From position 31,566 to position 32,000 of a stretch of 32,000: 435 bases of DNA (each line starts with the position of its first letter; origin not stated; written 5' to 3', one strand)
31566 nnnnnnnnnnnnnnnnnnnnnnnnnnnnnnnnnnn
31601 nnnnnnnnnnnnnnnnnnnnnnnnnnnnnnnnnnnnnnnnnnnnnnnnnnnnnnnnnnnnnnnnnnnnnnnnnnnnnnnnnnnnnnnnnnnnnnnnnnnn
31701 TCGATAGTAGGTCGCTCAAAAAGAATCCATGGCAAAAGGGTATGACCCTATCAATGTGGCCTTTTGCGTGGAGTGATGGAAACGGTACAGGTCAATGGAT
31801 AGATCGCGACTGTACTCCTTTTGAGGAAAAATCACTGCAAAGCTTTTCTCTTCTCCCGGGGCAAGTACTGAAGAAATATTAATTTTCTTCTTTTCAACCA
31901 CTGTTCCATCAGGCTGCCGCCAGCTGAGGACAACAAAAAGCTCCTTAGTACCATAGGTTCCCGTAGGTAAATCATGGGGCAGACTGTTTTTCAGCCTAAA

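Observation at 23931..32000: Translationally coupled operon combining U32, reductase-SCP2, aminotransferase, MMPL exporter, PaaK-like ligase and hydrolase: candidate anaerobic lipid-amine pathway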

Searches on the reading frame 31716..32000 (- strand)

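Call 5: search_protein_families(library=pfam, proteins=[window:31716-32000:-], max_evalue=0.01)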
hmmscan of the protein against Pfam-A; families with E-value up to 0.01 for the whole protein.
window:31716-32000:- (94 aa): 2 families
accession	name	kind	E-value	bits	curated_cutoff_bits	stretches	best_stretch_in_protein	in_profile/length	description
PF09624.15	DUF2393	-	0.00054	20.4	26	1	35-72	105-142/146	Protein of unknown function (DUF2393)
PF25334.1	C2_GRDP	-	0.0018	18.8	27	1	10-92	16-93/132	C2 domain of glycine-rich domain-containing protein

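Call 6: search_protein_families(library=ncbifam, proteins=[window:31716-32000:-], max_evalue=0.01)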
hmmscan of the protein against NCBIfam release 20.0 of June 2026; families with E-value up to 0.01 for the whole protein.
window:31716-32000:- (94 aa): 0 families
